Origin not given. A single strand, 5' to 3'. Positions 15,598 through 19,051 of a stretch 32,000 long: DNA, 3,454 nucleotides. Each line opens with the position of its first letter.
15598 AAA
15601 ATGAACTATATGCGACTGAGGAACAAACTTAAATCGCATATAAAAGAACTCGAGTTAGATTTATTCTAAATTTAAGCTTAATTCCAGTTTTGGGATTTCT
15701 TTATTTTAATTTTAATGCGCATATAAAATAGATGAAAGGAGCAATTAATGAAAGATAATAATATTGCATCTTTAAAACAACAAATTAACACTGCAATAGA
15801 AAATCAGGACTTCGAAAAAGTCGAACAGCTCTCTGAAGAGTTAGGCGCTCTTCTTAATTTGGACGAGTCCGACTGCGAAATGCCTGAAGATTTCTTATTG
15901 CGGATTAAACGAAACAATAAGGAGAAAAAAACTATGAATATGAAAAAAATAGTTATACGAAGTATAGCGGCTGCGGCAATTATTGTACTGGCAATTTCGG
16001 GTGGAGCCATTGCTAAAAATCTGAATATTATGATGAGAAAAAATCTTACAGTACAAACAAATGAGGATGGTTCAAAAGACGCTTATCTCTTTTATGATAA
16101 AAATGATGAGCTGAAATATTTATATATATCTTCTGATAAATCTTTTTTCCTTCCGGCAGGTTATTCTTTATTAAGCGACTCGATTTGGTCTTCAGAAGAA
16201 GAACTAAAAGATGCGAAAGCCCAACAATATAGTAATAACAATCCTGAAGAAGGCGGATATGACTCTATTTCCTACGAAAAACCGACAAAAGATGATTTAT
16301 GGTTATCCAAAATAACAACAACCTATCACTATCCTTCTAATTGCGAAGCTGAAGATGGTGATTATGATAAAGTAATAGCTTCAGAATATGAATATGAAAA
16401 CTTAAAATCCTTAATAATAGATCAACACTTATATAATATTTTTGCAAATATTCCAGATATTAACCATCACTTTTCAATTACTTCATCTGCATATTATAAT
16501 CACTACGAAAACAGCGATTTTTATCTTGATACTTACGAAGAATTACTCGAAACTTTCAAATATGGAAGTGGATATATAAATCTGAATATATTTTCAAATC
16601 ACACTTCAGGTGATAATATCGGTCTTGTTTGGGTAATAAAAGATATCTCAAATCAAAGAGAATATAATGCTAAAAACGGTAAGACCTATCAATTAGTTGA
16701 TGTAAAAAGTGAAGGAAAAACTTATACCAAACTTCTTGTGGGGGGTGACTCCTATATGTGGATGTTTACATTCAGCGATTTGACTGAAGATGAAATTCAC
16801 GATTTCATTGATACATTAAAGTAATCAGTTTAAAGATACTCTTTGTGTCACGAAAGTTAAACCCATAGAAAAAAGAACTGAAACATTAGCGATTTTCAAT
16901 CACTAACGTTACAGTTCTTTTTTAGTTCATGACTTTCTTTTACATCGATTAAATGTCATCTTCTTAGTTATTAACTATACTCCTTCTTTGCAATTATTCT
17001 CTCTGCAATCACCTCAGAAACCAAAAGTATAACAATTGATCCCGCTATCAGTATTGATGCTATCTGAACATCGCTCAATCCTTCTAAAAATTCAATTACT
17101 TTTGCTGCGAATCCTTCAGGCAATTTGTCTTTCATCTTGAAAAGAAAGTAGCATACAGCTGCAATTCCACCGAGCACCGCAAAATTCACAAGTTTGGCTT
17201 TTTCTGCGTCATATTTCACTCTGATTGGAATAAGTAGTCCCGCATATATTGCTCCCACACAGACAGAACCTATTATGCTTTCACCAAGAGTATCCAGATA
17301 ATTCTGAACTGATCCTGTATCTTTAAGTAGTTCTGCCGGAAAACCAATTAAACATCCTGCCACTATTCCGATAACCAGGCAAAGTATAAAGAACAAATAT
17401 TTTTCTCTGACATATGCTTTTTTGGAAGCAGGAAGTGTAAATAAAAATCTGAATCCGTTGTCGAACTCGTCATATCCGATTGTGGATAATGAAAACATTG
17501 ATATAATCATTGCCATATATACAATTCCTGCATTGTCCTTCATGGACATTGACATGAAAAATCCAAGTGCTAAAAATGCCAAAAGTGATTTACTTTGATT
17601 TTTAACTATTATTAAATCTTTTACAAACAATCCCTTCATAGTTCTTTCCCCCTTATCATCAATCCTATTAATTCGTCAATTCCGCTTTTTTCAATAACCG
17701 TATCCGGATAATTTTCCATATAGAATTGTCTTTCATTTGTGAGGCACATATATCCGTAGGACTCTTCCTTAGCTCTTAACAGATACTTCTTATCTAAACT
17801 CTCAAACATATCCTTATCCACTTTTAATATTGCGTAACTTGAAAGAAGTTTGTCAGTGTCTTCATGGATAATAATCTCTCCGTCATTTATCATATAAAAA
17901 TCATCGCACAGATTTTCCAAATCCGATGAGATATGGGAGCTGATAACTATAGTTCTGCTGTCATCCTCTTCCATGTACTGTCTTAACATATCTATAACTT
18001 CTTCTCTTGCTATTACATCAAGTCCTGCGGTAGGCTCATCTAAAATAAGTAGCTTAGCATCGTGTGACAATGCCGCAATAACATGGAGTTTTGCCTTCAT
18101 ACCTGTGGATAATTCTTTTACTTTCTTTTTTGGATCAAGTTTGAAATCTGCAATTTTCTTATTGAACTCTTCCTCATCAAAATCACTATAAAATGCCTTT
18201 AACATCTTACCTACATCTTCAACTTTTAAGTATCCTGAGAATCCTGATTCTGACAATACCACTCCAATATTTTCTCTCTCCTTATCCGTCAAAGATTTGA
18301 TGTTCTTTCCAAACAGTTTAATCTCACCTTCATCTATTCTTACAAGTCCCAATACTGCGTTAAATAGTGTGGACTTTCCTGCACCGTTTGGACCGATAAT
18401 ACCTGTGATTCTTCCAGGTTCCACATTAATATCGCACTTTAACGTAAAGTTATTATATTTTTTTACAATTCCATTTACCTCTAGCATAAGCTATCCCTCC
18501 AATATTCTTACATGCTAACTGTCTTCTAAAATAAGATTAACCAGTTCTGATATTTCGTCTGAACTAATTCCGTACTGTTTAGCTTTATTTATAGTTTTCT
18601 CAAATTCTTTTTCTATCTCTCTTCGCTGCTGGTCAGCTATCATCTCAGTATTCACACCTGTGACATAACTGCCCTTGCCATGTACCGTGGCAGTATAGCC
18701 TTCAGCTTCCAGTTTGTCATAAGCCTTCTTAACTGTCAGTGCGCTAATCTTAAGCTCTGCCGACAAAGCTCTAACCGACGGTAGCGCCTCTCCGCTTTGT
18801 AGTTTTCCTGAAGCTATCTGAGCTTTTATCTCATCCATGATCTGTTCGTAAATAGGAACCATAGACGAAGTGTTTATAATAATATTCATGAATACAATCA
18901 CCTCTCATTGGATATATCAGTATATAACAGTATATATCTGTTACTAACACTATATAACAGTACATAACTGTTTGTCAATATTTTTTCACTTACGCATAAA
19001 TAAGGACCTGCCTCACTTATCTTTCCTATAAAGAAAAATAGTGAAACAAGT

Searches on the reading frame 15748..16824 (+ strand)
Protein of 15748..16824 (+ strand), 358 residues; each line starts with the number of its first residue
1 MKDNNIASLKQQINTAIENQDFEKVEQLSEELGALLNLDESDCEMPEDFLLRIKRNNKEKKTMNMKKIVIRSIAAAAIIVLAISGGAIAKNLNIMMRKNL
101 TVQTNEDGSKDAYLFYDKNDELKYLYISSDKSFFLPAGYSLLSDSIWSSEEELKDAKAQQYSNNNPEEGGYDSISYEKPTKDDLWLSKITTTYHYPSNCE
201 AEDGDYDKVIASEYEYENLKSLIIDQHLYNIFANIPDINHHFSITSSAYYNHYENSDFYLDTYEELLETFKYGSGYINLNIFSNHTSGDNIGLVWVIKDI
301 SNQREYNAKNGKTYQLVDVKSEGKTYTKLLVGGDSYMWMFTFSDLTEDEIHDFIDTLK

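Call 7: search_protein_families(library=pfam, proteins=[window:15748-16824:+], max_evalue=0.01)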
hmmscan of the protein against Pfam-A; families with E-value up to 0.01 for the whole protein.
window:15748-16824:+ (358 aa): 0 families

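Call 12: find_encoding_contigs(protein=window:15748-16824:+, flank=10000, max_places=10)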
Protein window:15748-16824:+ (358 aa): 18 contigs read that carry it; 5 places shown.
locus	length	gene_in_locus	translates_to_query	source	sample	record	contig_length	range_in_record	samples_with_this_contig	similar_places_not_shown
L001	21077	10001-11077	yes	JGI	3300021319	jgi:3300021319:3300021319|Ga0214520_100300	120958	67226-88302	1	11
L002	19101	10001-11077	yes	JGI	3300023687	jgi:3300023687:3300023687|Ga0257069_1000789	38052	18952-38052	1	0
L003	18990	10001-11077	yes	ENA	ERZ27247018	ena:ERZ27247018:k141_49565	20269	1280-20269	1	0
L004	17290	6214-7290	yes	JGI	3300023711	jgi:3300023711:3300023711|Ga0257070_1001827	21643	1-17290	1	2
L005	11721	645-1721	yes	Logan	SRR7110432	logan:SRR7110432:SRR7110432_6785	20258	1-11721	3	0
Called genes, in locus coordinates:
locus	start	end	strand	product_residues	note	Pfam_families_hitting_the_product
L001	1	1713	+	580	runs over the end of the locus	PF20251:Big_14 (faint)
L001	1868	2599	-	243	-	PF00072:Response_reg, PF12833:HTH_18, PF00165:HTH_AraC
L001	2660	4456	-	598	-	PF02743:dCache_1, PF00672:HAMP, PF06580:His_kinase, PF02518:HATPase_c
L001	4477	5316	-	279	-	PF00528:BPD_transp_1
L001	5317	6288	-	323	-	PF00528:BPD_transp_1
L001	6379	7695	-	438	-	PF01547:SBP_bac_1, PF13416:SBP_bac_8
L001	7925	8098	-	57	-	PF20037:DUF6440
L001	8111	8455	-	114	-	PF09413:DUF2007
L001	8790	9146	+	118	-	-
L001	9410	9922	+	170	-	PF04542:Sigma70_r2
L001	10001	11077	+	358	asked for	-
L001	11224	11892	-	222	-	PF13346:ABC2_membrane_5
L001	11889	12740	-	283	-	PF02463:SMC_N (faint), PF00005:ABC_tran, PF13304:AAA_21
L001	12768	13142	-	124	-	PF00392:GntR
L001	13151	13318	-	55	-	-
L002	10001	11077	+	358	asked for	-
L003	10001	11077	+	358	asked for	-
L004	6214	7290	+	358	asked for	-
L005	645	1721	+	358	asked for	-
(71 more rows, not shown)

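Call 26: find_homologous_proteins(query=window:15748-16824:+)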
Query window:15748-16824:+ (358 aa): 3 proteins with E <= 0.001 among 2602 candidates.
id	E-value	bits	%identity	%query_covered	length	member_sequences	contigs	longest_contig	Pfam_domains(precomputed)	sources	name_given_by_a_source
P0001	7.3e-234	793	100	100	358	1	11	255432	-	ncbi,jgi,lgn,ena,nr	ncbi:MAG: hypothetical protein E7254_05190 [Lachnospiraceae bacterium]|nr:hypothetical protein [Lach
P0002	2.5e-73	265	64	57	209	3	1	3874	-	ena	-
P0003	9.0e-69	250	46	100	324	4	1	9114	-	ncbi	-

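Call 27: find_encoding_contigs(protein=P0003, flank=10000)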
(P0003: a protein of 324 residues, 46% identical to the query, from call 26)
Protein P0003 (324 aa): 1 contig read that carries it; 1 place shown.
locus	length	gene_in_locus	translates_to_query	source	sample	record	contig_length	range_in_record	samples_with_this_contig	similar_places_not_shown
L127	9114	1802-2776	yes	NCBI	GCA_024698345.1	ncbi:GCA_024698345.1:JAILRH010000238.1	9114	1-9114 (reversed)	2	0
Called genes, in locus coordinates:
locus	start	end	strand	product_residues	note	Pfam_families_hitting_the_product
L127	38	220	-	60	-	PF20037:DUF6440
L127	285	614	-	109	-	PF09413:DUF2007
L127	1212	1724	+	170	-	PF04542:Sigma70_r2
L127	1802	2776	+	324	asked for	-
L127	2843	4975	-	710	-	PF00150:Cellulase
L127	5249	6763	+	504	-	PF20251:Big_14 (weak)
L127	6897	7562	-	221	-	PF13346:ABC2_membrane_5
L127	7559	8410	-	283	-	PF02463:SMC_N (faint), PF00005:ABC_tran, PF13304:AAA_21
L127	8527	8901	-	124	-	PF00392:GntR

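Call 28: find_encoding_contigs(protein=P0002, flank=10000)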
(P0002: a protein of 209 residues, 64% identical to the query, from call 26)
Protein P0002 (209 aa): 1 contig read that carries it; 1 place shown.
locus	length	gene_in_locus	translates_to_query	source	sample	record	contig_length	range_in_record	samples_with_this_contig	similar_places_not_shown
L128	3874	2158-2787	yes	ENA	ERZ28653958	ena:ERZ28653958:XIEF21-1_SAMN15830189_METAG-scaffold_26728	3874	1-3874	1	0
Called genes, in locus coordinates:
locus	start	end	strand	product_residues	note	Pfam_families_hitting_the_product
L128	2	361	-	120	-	?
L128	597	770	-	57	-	PF20037:DUF6440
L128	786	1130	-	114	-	PF09413:DUF2007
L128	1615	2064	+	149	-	PF04542:Sigma70_r2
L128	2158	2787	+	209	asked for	-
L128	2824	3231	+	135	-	-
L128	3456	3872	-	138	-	?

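Call 68: search_protein_families(library=ncbifam, proteins=[window:15748-16824:+], max_evalue=0.01)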
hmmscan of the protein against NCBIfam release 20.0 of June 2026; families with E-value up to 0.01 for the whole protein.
window:15748-16824:+ (358 aa): 0 families

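Call 90: search_protein_families(library=padloc, proteins=[window:15748-16824:+], max_evalue=0.01)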
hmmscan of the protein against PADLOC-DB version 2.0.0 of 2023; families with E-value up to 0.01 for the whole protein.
window:15748-16824:+ (358 aa): 0 families

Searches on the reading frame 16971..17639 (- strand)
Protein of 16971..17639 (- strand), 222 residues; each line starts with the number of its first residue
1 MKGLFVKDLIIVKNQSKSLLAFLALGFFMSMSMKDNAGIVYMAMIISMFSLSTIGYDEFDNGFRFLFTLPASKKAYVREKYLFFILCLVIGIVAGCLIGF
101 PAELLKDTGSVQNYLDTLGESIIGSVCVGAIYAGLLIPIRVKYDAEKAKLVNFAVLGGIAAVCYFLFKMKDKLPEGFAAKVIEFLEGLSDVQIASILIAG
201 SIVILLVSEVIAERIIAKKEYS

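Call 7: search_protein_families(library=pfam, proteins=[window:16971-17639:-], max_evalue=0.01)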
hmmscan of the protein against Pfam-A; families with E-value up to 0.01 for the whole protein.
window:16971-17639:- (222 aa): 3 families
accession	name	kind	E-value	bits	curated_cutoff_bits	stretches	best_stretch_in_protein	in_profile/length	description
PF13346.12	ABC2_membrane_5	-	1.8e-33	116.3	25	1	3-216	1-204/205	ABC-2 family transporter protein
PF01769.21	MgtE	-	0.00073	20.2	27.6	1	29-139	3-93/125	Divalent cation transporter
PF20128.4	DUF6518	-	0.0049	16.8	25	1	82-157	95-166/204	Family of unknown function (DUF6518)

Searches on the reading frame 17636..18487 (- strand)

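Call 7: search_protein_families(library=pfam, proteins=[window:17636-18487:-], max_evalue=0.01)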
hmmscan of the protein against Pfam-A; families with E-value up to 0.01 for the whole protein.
window:17636-18487:- (283 aa): 11 families
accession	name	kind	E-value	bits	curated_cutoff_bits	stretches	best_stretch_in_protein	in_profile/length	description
PF00005.33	ABC_tran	-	3.6e-26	92.8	25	1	19-154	5-137/137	ABC transporter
PF13304.12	AAA_21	-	1.2e-14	55.6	27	2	118-185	208-298/304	AAA domain, putative AbiEii toxin, Type IV TA system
PF02463.25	SMC_N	-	5.1e-07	29.8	40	1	8-184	7-197/220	RecF/RecN/SMC N terminal domain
PF13476.12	AAA_23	-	1.6e-05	26.1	27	1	18-45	13-39/201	AAA domain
PF13555.12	AAA_29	-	0.00014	22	27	1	19-47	16-44/61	P-loop containing region of AAA domain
PF13175.12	AAA_15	-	0.0058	16.7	32.1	0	17-235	16-237/374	AAA ATPase domain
PF01926.29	MMR_HSR1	-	0.006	17.1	21.9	0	29-48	3-22/113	50S ribosome-binding GTPase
PF03193.22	RsgA_GTPase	-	0.006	16.9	30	0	25-57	106-138/174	RsgA GTPase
PF00350.29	Dynamin_N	-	0.0072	16.8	27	0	30-183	3-136/168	Dynamin family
PF13401.12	AAA_22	-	0.0074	17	27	0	26-173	6-109/130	AAA domain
PF09818.15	ABC_ATPase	-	0.0083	15.6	23.2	0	24-45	79-99/283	P-loop domain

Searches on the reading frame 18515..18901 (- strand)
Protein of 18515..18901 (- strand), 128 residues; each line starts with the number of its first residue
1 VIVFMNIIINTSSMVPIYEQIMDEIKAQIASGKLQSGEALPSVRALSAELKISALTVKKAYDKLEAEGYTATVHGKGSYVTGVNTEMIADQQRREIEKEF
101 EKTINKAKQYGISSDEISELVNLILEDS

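Call 7: search_protein_families(library=pfam, proteins=[window:18515-18901:-], max_evalue=0.01)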
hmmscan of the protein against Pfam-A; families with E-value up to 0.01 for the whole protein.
window:18515-18901:- (128 aa): 7 families
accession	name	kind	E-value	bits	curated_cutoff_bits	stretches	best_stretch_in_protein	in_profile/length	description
PF00392.27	GntR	-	4.2e-17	62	27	1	18-80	2-64/64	Bacterial regulatory proteins, gntR family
PF13730.12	HTH_36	-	0.00029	21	25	1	35-69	20-54/55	Helix-turn-helix domain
PF01325.25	Fe_dep_repress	-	0.00056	20.5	26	1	34-77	16-59/60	Iron dependent repressor, N-terminal DNA binding domain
PF13412.12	HTH_24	-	0.0013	18.7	21.9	0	42-69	19-46/48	Winged helix-turn-helix DNA-binding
PF14502.12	HTH_41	-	0.0019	18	25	1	36-69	2-35/48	Helix-turn-helix domain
PF08784.17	RPA_C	-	0.0054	17.9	22.6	0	11-69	46-98/106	Replication protein A C terminal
PF02082.26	Rrf2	-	0.0085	16.7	30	0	35-80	18-64/132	Iron-dependent Transcriptional regulator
